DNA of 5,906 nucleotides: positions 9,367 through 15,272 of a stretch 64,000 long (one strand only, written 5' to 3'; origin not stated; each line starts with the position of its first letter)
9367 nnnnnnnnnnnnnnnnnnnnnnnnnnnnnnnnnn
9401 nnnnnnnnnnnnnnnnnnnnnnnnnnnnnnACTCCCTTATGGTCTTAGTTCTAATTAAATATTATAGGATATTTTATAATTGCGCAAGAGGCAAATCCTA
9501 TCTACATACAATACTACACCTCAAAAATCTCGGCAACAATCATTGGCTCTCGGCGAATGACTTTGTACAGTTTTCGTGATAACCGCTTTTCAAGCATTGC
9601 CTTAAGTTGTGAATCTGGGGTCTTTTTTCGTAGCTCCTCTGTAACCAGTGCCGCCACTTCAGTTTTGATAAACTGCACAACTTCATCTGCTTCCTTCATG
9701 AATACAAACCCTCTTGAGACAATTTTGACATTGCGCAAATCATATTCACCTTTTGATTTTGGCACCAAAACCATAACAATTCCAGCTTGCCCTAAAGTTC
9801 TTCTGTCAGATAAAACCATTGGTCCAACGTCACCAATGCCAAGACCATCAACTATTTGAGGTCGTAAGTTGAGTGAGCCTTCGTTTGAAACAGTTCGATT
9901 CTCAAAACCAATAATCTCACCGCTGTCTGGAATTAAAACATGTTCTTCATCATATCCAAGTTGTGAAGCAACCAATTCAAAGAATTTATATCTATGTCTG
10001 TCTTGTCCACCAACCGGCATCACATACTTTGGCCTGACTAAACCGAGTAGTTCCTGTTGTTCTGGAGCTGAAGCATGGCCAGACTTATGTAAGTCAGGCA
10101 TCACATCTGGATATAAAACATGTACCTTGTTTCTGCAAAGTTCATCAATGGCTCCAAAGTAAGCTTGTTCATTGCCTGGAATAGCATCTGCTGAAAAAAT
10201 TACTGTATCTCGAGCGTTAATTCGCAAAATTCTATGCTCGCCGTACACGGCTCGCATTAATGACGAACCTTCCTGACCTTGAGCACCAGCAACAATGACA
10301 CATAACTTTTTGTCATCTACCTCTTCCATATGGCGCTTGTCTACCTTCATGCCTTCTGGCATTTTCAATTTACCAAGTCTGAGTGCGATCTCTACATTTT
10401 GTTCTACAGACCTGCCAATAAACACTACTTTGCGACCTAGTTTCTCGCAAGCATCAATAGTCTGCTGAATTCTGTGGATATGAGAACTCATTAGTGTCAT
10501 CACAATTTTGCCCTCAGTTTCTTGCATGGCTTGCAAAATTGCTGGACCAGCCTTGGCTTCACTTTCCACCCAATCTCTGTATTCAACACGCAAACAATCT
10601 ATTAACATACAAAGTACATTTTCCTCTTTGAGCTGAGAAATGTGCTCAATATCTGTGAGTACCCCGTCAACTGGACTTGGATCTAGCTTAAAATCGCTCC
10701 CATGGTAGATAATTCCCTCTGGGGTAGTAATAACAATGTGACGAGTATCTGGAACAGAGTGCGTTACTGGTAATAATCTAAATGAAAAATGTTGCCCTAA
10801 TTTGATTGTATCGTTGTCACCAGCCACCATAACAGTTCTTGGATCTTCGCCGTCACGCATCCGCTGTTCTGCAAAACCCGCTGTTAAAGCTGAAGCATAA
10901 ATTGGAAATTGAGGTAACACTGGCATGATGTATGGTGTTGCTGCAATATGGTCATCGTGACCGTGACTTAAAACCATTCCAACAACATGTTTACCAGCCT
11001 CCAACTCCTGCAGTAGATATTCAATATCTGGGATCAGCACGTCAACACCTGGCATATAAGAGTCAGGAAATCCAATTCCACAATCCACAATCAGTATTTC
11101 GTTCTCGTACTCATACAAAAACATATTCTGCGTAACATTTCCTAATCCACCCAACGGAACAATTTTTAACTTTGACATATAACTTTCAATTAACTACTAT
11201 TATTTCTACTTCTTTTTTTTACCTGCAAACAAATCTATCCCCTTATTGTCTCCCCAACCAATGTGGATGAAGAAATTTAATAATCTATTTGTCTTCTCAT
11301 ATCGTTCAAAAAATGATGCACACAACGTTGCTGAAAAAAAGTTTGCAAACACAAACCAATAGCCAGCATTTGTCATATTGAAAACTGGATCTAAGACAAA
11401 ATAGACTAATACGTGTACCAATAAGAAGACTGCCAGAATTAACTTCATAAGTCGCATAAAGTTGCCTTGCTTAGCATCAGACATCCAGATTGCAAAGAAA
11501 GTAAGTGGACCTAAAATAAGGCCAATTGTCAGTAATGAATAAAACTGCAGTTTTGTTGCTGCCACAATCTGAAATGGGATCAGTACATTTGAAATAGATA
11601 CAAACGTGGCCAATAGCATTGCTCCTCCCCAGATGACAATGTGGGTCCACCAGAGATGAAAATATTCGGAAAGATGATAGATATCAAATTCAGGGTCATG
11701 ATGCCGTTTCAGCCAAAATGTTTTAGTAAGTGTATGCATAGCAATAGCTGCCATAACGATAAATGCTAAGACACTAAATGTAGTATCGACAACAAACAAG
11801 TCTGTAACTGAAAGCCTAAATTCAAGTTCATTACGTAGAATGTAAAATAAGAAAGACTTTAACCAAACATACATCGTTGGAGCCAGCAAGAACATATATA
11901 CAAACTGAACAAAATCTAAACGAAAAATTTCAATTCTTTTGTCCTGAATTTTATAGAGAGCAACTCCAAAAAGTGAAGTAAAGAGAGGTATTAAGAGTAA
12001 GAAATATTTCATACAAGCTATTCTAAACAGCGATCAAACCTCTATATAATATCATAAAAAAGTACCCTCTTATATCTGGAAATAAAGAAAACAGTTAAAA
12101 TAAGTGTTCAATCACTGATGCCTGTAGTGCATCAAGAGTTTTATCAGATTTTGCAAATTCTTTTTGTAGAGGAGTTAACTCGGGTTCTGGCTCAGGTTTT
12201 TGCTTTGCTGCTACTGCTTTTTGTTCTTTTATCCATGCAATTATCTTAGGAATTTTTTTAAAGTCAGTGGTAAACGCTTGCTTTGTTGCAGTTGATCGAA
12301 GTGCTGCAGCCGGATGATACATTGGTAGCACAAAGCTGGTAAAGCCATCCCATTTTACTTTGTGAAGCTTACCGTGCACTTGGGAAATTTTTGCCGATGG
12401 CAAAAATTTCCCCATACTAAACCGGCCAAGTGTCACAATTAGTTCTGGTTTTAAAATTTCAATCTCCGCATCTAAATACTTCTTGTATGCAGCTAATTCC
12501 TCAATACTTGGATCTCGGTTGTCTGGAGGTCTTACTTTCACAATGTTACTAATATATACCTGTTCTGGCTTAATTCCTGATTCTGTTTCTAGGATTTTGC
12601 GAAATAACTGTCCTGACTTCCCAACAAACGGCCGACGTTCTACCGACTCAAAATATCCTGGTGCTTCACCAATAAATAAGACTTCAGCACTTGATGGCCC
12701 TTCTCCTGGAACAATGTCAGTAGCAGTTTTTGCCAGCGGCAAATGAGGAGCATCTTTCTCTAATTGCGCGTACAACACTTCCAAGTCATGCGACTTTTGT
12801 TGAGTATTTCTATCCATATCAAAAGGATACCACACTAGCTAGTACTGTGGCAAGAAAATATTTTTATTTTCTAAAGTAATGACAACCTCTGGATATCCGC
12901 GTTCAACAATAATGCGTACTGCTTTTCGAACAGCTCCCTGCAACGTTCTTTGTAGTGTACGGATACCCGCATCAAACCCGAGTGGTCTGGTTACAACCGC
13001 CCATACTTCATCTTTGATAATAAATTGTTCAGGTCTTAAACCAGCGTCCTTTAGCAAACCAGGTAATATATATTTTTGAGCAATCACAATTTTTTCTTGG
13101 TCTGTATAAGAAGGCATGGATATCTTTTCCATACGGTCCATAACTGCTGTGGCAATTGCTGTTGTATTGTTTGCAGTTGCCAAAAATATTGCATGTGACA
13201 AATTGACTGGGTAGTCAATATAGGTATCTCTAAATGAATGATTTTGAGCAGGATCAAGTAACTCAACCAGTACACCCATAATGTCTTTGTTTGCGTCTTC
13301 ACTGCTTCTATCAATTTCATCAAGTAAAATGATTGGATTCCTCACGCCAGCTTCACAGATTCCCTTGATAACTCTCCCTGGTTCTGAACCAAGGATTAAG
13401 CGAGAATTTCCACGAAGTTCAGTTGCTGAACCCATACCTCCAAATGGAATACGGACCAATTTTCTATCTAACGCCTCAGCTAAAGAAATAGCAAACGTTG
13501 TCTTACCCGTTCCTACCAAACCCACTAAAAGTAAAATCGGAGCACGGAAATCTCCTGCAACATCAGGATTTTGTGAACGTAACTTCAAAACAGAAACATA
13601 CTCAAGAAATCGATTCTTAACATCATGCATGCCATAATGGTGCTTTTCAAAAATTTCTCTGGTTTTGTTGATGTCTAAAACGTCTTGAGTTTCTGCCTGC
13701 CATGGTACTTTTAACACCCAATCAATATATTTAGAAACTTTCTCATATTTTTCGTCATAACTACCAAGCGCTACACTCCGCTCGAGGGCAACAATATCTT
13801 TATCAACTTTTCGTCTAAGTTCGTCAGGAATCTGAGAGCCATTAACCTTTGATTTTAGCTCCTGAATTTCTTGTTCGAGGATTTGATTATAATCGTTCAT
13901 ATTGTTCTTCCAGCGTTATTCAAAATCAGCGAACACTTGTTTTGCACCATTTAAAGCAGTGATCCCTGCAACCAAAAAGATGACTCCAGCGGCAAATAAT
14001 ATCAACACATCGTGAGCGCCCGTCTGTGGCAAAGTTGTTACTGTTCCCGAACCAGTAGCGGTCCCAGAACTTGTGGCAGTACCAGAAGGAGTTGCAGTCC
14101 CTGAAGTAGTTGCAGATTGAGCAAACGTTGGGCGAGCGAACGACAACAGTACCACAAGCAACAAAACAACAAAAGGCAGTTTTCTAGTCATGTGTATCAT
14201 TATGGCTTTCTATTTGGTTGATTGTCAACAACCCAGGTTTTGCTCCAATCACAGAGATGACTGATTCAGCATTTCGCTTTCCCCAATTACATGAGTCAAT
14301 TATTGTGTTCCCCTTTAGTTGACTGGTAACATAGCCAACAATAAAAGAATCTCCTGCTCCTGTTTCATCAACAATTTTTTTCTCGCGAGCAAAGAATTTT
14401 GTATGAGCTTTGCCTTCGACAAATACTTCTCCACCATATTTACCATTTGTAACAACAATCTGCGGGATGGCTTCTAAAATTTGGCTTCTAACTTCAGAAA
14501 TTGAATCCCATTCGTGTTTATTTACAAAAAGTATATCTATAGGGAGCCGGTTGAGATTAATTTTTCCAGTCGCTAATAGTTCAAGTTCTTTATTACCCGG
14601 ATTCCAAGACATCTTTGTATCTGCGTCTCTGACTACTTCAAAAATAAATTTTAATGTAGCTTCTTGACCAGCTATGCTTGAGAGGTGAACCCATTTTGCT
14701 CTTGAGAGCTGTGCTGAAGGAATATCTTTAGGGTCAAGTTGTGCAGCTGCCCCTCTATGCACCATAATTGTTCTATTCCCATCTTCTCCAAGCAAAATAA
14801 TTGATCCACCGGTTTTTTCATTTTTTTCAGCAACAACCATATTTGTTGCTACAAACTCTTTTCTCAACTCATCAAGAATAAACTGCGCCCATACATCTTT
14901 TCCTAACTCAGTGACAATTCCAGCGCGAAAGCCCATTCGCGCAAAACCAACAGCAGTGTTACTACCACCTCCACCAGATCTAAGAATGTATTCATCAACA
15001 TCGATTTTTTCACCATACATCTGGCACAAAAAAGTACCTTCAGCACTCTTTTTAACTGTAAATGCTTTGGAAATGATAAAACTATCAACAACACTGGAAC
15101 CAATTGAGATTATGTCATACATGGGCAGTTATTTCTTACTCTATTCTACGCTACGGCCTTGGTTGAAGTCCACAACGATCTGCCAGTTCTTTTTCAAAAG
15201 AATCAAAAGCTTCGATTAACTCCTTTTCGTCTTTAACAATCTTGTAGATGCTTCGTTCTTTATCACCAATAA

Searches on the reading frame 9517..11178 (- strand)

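Call 11: search_protein_families(library=pfam, proteins=[window:9517-11178:-], max_evalue=0.001)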
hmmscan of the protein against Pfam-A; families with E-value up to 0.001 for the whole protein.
window:9517-11178:- (554 aa): 5 families
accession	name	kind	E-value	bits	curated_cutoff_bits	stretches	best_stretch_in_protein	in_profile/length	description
PF22505.1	RNase_J_b_CASP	-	2.9e-36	124.5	27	1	223-347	2-126/126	Ribonuclease J, beta-CASP domain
PF17770.6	RNase_J_C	-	3.7e-16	60.4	23.8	1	455-554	1-102/102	Ribonuclease J C-terminal domain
PF00753.33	Lactamase_B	-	4.3e-08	33.8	22.7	1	15-115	4-93/196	Metallo-beta-lactamase superfamily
PF12706.13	Lactamase_B_2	-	2.6e-06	27.6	27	1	58-167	24-147/200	Beta-lactamase superfamily domain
PF07521.17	RMMBL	-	8.9e-05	22.9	21.6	1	365-415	14-61/63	Zn-dependent metallo-hydrolase RNA specificity domain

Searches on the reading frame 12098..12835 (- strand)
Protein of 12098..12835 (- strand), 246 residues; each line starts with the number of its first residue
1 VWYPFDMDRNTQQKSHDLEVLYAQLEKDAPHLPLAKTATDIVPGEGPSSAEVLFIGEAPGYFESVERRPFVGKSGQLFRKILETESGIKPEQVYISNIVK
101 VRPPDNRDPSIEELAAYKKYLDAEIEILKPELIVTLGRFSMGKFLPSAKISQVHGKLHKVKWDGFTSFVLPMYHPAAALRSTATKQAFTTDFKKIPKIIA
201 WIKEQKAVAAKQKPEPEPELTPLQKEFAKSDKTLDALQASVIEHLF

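Call 11: search_protein_families(library=pfam, proteins=[window:12098-12835:-], max_evalue=0.001)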
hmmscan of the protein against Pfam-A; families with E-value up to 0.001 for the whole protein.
window:12098-12835:- (246 aa): 1 family
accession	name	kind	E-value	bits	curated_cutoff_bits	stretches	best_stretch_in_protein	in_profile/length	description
PF03167.25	UDG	-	2.6e-31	109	24.3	1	43-186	1-129/141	Uracil DNA glycosylase superfamily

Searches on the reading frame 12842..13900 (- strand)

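Call 11: search_protein_families(library=pfam, proteins=[window:12842-13900:-], max_evalue=0.001)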
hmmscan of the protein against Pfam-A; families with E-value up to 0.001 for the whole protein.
window:12842-13900:- (353 aa): 5 families
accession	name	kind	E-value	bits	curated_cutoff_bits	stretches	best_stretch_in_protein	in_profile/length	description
PF00004.35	AAA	-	1.4e-15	58.3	21.2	1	123-260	1-126/131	ATPase family associated with various cellular activities (AAA)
PF07728.20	AAA_5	-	5.6e-08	33.3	22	1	123-246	2-124/139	AAA domain (dynein-related subfamily)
PF22667.2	Lon_lid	-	2.5e-07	30.7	27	1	284-334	1-51/57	Lon protease AAA+ ATPase lid domain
PF07724.20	AAA_2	-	2.6e-05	24.8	27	1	124-251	7-131/166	AAA domain (Cdc48 subfamily)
PF13401.12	AAA_22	-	4.1e-05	24.3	27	1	119-216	4-109/130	AAA domain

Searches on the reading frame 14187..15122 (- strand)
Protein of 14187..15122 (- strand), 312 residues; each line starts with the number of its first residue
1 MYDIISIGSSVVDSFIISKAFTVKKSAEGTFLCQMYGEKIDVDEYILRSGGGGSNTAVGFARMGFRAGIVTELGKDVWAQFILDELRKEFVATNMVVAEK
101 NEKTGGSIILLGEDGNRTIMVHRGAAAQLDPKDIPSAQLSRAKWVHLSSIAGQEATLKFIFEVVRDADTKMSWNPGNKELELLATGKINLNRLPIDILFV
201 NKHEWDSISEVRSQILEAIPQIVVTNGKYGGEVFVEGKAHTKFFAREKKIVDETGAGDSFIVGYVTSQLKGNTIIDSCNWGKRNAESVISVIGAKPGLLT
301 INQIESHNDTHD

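Call 11: search_protein_families(library=pfam, proteins=[window:14187-15122:-], max_evalue=0.001)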
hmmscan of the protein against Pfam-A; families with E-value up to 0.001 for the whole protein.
window:14187-15122:- (312 aa): 1 family
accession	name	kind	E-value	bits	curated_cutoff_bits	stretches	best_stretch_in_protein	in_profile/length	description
PF00294.29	PfkB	-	1.7e-36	126.5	25.8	1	36-296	22-297/302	pfkB family carbohydrate kinase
